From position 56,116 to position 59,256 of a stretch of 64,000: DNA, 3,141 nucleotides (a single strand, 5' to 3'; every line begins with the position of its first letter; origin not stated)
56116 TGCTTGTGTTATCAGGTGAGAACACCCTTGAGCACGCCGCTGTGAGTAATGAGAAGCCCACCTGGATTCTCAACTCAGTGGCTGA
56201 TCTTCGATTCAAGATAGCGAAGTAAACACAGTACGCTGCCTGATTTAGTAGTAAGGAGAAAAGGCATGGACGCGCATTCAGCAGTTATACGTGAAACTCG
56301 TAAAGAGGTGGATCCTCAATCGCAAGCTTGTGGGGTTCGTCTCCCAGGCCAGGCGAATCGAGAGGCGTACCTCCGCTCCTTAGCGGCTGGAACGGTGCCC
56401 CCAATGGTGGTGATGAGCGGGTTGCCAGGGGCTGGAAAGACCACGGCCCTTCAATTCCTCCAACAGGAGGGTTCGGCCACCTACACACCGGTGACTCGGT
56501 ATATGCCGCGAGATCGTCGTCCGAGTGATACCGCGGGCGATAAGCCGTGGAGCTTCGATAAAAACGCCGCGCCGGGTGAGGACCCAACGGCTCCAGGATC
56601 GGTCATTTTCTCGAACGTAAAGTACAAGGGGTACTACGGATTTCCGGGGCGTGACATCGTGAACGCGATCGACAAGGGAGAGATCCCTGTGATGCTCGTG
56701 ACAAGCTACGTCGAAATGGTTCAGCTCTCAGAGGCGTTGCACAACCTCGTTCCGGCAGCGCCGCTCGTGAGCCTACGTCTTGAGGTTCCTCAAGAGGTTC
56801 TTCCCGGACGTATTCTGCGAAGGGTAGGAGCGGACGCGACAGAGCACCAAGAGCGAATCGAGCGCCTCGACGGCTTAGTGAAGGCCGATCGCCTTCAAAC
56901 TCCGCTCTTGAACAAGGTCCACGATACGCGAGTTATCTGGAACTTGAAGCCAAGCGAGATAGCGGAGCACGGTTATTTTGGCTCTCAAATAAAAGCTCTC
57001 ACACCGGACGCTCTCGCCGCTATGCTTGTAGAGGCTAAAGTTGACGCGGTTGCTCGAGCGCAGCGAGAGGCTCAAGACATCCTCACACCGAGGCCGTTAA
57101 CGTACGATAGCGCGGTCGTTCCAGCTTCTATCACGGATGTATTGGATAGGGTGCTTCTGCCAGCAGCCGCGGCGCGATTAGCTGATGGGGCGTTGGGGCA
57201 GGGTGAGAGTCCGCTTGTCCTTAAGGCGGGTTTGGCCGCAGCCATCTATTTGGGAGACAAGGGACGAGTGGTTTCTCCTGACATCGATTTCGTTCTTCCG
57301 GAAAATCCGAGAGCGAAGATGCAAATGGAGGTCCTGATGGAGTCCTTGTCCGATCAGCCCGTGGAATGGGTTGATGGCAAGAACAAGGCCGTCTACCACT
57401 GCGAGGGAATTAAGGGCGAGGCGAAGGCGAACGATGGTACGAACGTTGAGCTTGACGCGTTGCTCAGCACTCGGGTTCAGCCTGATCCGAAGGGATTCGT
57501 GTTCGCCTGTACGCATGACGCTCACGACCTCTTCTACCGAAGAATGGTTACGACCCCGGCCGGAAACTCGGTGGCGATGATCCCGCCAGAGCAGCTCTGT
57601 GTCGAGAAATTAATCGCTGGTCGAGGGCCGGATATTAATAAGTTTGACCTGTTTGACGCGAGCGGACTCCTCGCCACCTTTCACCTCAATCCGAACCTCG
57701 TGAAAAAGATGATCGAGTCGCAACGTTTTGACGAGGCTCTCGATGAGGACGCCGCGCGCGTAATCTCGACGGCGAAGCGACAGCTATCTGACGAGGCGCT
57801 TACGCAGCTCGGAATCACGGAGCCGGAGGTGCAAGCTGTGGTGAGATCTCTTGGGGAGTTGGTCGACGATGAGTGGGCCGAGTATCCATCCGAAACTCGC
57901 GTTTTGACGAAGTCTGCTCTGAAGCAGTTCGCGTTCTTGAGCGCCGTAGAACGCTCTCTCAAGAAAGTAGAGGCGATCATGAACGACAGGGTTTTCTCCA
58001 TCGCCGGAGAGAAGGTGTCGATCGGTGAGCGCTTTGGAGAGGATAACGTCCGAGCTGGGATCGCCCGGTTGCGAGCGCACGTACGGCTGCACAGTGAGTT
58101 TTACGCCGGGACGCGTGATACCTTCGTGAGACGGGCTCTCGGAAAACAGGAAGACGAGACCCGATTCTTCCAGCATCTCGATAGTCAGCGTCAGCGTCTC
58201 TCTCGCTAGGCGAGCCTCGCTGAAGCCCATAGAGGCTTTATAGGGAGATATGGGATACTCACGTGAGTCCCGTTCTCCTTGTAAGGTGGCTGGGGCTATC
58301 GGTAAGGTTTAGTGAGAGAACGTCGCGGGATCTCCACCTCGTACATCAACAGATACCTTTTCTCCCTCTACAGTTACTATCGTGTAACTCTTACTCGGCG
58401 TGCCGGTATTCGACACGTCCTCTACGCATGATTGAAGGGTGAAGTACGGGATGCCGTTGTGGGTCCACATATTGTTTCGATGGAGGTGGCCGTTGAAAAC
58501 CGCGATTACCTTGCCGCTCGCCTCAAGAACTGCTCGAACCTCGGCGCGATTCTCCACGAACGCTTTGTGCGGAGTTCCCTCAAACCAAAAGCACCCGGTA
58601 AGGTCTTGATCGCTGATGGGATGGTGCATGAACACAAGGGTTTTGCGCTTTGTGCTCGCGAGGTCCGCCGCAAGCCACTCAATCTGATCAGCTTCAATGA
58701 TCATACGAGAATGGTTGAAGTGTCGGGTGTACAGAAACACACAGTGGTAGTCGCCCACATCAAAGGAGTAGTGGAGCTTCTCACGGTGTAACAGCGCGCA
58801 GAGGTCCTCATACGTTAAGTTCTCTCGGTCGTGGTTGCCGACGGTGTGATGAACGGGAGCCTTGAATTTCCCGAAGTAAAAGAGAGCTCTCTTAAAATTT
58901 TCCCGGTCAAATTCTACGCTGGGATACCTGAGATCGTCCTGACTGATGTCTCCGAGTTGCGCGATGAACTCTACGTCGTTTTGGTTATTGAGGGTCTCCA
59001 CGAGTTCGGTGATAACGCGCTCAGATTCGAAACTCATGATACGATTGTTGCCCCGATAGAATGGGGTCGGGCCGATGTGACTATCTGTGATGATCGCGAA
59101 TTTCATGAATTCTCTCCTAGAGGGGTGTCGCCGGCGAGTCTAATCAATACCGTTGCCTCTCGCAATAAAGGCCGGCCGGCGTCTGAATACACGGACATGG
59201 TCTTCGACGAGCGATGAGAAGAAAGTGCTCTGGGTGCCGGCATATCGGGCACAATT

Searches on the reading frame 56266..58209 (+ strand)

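Call 4: search_protein_families(library=pfam, proteins=[window:56266-58209:+], max_evalue=0.01)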
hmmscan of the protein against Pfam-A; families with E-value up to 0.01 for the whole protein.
window:56266-58209:+ (647 aa): 1 family
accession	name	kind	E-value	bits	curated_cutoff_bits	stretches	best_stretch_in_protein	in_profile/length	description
PF06414.18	Zeta_toxin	-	0.0042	17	22.3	0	43-70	14-41/199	Zeta toxin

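Call 24: search_protein_families(library=ncbifam, proteins=[window:56266-58209:+], max_evalue=0.01)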
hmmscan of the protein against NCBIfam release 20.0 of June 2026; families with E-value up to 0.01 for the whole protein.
window:56266-58209:+ (647 aa): 2 families
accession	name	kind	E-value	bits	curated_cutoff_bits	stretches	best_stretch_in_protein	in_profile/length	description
NF011324.0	PRK14737.1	equivalog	1.6e-05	24.8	318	1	44-199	4-150/187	guanylate kinase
NF011325.0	PRK14738.1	equivalog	7.3e-05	22.1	263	1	43-199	11-158/206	guanylate kinase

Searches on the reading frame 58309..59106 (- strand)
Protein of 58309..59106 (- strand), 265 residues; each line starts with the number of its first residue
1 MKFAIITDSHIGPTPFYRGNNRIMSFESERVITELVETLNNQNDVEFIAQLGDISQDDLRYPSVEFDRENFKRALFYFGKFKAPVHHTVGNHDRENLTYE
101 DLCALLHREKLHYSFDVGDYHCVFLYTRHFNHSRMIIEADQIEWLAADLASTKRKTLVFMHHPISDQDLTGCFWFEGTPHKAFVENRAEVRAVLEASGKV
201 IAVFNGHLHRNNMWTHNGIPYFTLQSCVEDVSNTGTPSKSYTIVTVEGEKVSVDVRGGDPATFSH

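Call 4: search_protein_families(library=pfam, proteins=[window:58309-59106:-], max_evalue=0.01)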
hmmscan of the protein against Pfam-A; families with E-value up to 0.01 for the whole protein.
window:58309-59106:- (265 aa): 2 families
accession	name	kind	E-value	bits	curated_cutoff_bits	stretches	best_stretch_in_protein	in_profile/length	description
PF00149.33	Metallophos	-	5.8e-12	46.9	21.5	1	1-210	1-190/191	Calcineurin-like phosphoesterase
PF12850.12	Metallophos_2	-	0.00017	22.1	27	1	1-221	1-129/154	Calcineurin-like phosphoesterase superfamily domain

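Call 17: find_encoding_contigs(protein=window:58309-59106:-, flank=10000, max_places=10)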
Protein window:58309-59106:- (265 aa): 23 contigs read that carry it; 10 places shown.
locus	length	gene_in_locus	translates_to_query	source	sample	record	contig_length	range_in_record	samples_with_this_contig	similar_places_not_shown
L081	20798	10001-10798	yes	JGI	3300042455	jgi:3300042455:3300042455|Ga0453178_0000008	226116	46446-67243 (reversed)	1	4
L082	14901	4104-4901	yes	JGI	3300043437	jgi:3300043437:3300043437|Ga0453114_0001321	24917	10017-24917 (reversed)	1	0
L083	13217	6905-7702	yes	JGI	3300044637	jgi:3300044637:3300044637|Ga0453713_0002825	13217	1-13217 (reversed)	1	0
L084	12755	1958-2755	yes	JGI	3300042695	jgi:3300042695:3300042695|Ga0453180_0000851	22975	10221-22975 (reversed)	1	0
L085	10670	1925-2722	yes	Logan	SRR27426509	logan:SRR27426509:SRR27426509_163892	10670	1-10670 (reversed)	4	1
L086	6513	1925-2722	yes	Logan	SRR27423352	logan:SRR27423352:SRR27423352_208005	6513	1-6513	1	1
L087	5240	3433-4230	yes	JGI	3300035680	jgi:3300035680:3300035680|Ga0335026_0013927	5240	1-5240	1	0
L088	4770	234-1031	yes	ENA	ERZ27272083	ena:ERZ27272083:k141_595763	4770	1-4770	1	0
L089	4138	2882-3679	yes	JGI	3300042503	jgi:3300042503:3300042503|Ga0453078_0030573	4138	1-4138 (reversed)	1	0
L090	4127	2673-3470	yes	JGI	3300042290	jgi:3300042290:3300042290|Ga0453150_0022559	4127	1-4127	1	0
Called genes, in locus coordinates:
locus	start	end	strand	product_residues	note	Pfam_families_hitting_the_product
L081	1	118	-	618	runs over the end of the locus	PF08298:AAA_PrkA, PF06798:PrkA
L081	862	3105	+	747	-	PF18072:FGAR-AT_linker, PF00586:AIRS, PF02769:AIRS_C, PF00586:AIRS, PF02769:AIRS_C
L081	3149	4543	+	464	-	PF13230:GATase_4 (weak), PF13522:GATase_6, PF13537:GATase_7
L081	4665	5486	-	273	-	-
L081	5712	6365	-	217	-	-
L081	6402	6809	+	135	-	-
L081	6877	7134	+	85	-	-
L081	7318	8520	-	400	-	-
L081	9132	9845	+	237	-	PF01037:AsnC_trans_reg (faint), PF12802:MarR_2 (weak), PF13404:HTH_AsnC-type, PF13412:HTH_24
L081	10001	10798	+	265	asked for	PF00149:Metallophos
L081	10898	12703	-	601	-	-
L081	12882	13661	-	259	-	PF00702:Hydrolase, PF13344:Hydrolase_6, PF13419:HAD_2 (faint), PF13242:Hydrolase_like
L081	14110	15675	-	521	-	PF01266:DAO, PF01494:FAD_binding_3 (weak)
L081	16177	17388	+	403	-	PF01210:NAD_Gly3P_dh_N (weak), PF07479:NAD_Gly3P_dh_C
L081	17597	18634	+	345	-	PF00793:DAHP_synth_1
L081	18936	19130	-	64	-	-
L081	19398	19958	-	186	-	PF04366:Ysc84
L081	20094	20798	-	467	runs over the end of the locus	PF02321:OEP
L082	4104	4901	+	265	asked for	PF00149:Metallophos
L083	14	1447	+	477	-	PF13230:GATase_4 (weak), PF13522:GATase_6, PF13537:GATase_7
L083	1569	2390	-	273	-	-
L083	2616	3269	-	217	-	-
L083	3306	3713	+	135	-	-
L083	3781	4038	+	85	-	-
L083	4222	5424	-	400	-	-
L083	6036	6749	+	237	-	PF01037:AsnC_trans_reg (faint), PF12802:MarR_2 (weak), PF13404:HTH_AsnC-type, PF13412:HTH_24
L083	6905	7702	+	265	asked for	PF00149:Metallophos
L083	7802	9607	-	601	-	-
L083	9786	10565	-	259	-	PF00702:Hydrolase, PF13344:Hydrolase_6, PF13419:HAD_2 (faint), PF13242:Hydrolase_like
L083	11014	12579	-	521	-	PF01266:DAO, PF01494:FAD_binding_3 (weak)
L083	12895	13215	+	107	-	?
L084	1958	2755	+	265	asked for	PF00149:Metallophos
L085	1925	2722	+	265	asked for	PF00149:Metallophos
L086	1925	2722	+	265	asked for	PF00149:Metallophos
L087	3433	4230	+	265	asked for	PF00149:Metallophos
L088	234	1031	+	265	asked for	PF00149:Metallophos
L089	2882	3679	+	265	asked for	PF00149:Metallophos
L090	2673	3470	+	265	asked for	PF00149:Metallophos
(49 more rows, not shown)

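Call 24: search_protein_families(library=ncbifam, proteins=[L081:3110-4543:+, L081:862-3105:+], max_evalue=0.01)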
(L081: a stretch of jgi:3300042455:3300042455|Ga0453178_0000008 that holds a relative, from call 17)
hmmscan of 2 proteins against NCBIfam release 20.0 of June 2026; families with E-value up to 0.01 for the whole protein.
L081:3110-4543:+ (477 aa): 12 families
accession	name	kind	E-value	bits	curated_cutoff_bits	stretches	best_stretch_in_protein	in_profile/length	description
TIGR01134.1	purF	equivalog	1.1e-153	512.7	350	1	11-458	1-432/432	amidophosphoribosyltransferase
NF001484.0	PRK00331.1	subfamily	9.6e-28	96.9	381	1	11-214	2-199/601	isomerizing glutamine--fructose-6-phosphate transaminase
TIGR01135.1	glmS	equivalog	4.6e-24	84.9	418.05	1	11-213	1-197/607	glutamine--fructose-6-phosphate transaminase (isomerizing)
TIGR01536.1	asn_synth_AEB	equivalog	4.2e-17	62.3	267.1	1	79-213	44-166/517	asparagine synthase (glutamine-hydrolyzing)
TIGR03104.1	trio_amidotrans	equivalog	1.6e-11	43.2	570.1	1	79-213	41-165/589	N-acetylglutaminylglutamine amidotransferase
TIGR03108.1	eps_aminotran_1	hypoth_equivalog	7.4e-10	38.1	816.9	1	80-213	43-166/628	XrtA/PEP-CTERM system amidotransferase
NF006949.0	PRK09431.1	equivalog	3.8e-09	35.6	499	1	109-242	68-192/554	asparagine synthase B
NF002095.0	PRK00934.1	equivalog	0.00027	20.2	296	1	340-389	193-240/287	ribose-phosphate diphosphokinase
NF006328.0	PRK08558.1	equivalog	0.00042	20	184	1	327-383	149-205/238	adenine phosphoribosyltransferase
NF002620.0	PRK02277.1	subfamily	0.0011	18.7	115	1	342-384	129-171/201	orotate phosphoribosyltransferase-like protein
TIGR01251.1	ribP_PPkin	subfamily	0.0015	17.5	113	1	342-395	198-251/309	ribose-phosphate diphosphokinase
NF004689.0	PRK06031.1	equivalog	0.0062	15.8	175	0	281-385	75-185/233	phosphoribosyltransferase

L081:862-3105:+ (747 aa): 15 families
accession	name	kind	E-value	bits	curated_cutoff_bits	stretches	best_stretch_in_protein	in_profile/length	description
NF002290.1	PRK01213.1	equivalog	5.4e-287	953.8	648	1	21-727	1-701/723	phosphoribosylformylglycinamidine synthase subunit PurL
TIGR01736.1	FGAM_synth_II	equivalog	1.2e-265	883.3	525.75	1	21-739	1-712/718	phosphoribosylformylglycinamidine synthase subunit PurL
NF010690.0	PRK14090.1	equivalog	6.2e-115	384.8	1047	2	29-375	7-338/601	phosphoribosylformylglycinamidine synthase subunit PurL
NF003672.0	PRK05297.1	equivalog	5.4e-43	146.8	783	1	89-708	285-946/1290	phosphoribosylformylglycinamidine synthase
TIGR01857.1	FGAM-synthase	equivalog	1.5e-38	132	1057.05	1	89-585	312-822/1239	phosphoribosylformylglycinamidine synthase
TIGR01735.1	FGAM_synt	equivalog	1.7e-35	121.8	1123.05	3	189-371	416-591/1307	phosphoribosylformylglycinamidine synthase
TIGR03267.1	methan_mark_2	hypoth_equivalog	1.5e-19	70.2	365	2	68-357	35-303/323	methanogenesis marker 2 protein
TIGR01379.1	thiL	equivalog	1.2e-12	47.5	184.15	2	68-357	15-302/320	thiamine-phosphate kinase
TIGR04049.1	AIR_rel_sll0787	hypoth_equivalog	2.3e-10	40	321.3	1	72-357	38-298/318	sll0787 family AIR synthase-like protein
TIGR01739.1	tegu_FGAM_synt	hypoth_equivalog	2.2e-09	35.9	716.1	1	459-718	596-852/1206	herpesvirus tegument protein/v-FGAM-synthase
NF004351.0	PRK05731.1-4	equivalog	3e-08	33.1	324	1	67-218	28-175/321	thiamine-phosphate kinase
NF004353.0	PRK05731.2-2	equivalog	2.3e-07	30.2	301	0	77-356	19-284/311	thiamine-phosphate kinase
TIGR00476.1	selD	equivalog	9.2e-07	28.4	125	1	71-303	39-255/311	selenide, water dikinase SelD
TIGR00878.1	purM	equivalog_domain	5.8e-06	25.7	236.35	1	119-222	87-184/332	phosphoribosylformylglycinamidine cyclo-ligase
TIGR04050.1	MSMEG_0567_Cter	hypoth_equivalog_domain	4.5e-05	23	312.2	1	488-543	73-122/296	MSMEG_0567/sll0787 family protein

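Call 36: find_homologous_proteins(query=L081:4668-5495:-)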
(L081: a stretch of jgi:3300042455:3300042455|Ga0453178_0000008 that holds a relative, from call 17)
Query L081:4668-5495:- (276 aa): 12 proteins with E <= 0.001 among 2952 candidates.
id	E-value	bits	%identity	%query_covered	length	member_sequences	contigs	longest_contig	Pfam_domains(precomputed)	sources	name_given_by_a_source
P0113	1.7e-177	606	100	99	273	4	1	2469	-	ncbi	-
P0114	4.6e-111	389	67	100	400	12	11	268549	-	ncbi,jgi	jgi:hypothetical protein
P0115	5.5e-109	382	69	98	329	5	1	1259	-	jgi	-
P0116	1.5e-96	341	68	85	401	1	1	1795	-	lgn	-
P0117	1.4e-77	279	59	83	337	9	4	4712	-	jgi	jgi:hypothetical protein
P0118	2.8e-76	275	60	82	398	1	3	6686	-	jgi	jgi:hypothetical protein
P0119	9.0e-76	273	52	93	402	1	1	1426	-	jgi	-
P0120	5.4e-71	257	52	93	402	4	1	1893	-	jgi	-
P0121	5.0e-62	228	51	81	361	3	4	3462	-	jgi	jgi:hypothetical protein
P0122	1.0e-60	224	49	81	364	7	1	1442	-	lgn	-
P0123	1.7e-57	213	48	83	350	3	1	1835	-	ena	-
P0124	2.3e-41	160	61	50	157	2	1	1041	-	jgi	jgi:hypothetical protein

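Call 41: search_protein_families(library=pfam, proteins=[L081:4668-5495:-], max_evalue=0.00001)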
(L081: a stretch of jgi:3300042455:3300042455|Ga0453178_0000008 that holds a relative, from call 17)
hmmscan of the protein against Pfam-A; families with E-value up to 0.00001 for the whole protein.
L081:4668-5495:- (276 aa): 0 families

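Call 49: find_encoding_contigs(protein=P0118, flank=8000, max_places=4)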
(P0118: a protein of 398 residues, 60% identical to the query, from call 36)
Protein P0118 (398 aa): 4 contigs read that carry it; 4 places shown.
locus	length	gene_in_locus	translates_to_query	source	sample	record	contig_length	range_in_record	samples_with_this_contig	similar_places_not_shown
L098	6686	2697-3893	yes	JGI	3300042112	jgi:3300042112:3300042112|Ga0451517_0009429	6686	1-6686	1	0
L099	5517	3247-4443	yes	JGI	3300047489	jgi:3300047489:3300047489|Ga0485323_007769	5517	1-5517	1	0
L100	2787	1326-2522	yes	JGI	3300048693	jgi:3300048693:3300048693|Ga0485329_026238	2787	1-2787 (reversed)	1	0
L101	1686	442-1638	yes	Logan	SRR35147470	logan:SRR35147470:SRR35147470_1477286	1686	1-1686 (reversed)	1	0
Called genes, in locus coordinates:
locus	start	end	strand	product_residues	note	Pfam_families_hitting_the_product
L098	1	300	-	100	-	?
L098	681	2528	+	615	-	-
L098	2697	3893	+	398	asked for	-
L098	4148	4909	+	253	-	PF01925:TauE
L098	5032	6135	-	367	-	-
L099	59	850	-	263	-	PF00149:Metallophos, PF12850:Metallophos_2 (weak)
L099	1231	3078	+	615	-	-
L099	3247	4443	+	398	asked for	-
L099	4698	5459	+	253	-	PF01925:TauE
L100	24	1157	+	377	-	PF08843:AbiEii (faint)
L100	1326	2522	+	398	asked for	-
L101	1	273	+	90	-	?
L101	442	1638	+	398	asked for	-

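Call 50: find_encoding_contigs(protein=P0117, flank=8000, max_places=4)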
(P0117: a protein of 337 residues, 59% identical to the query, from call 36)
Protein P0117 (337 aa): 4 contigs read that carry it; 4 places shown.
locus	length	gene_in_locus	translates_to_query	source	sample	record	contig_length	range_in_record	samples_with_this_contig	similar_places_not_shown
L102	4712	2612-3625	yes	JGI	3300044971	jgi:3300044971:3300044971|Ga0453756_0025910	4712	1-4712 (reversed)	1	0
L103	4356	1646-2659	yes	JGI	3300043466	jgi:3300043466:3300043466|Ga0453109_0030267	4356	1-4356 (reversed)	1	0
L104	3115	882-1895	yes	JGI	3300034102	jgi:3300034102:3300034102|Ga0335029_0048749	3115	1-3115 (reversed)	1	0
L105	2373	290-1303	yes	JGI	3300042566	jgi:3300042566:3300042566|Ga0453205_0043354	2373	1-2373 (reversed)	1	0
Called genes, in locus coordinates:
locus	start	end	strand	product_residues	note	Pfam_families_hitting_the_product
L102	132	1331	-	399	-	PF07690:MFS_1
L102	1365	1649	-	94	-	PF00892:EamA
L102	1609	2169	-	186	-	-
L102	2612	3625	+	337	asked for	-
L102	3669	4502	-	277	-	PF00583:Acetyltransf_1 (weak)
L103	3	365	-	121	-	?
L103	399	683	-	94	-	PF00892:EamA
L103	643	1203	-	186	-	-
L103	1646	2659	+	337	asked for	-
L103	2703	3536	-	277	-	PF00583:Acetyltransf_1 (weak)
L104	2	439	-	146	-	?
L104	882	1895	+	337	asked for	-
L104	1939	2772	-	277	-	PF00583:Acetyltransf_1 (weak)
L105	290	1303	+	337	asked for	-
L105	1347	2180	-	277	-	PF00583:Acetyltransf_1 (weak)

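Call 59: search_solved_structures(query=L081:3110-4543:+, show_alignments=1, max_evalue=1e-50)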
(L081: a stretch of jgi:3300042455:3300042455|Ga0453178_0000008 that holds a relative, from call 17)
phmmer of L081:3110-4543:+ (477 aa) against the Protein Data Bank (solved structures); distinct sequences matched with E-value up to 1e-50: 8.
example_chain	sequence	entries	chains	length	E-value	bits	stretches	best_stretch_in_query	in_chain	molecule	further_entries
6lbp_A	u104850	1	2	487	2.8e-154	517.6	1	4-469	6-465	Amidophosphoribosyltransferase 2, chloroplastic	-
1ao0_A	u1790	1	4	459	2.7e-145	487.9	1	11-459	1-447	GLUTAMINE PHOSPHORIBOSYLPYROPHOSPHATE AMIDOTRANSFERASE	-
1gph_1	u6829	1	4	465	6.6e-145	486.7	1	11-460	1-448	GLUTAMINE PHOSPHORIBOSYL-PYROPHOSPHATE AMIDOTRANSFERASE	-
9q0n_A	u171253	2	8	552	6.6e-100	338.3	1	23-442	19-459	Amidophosphoribosyltransferase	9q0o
9q0m_A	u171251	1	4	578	7.7e-100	338.1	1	23-442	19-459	Amidophosphoribosyltransferase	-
8w7d_A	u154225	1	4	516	2.8e-84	286.8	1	11-443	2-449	Amidophosphoribosyltransferase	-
6czf_A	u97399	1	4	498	3.1e-84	286.7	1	11-443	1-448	Amidophosphoribosyltransferase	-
1ecb_A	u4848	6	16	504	3.2e-84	286.6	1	11-443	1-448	GLUTAMINE PHOSPHORIBOSYLPYROPHOSPHATE AMIDOTRANSFERASE | Amidophosphoribosyltransferase, PurF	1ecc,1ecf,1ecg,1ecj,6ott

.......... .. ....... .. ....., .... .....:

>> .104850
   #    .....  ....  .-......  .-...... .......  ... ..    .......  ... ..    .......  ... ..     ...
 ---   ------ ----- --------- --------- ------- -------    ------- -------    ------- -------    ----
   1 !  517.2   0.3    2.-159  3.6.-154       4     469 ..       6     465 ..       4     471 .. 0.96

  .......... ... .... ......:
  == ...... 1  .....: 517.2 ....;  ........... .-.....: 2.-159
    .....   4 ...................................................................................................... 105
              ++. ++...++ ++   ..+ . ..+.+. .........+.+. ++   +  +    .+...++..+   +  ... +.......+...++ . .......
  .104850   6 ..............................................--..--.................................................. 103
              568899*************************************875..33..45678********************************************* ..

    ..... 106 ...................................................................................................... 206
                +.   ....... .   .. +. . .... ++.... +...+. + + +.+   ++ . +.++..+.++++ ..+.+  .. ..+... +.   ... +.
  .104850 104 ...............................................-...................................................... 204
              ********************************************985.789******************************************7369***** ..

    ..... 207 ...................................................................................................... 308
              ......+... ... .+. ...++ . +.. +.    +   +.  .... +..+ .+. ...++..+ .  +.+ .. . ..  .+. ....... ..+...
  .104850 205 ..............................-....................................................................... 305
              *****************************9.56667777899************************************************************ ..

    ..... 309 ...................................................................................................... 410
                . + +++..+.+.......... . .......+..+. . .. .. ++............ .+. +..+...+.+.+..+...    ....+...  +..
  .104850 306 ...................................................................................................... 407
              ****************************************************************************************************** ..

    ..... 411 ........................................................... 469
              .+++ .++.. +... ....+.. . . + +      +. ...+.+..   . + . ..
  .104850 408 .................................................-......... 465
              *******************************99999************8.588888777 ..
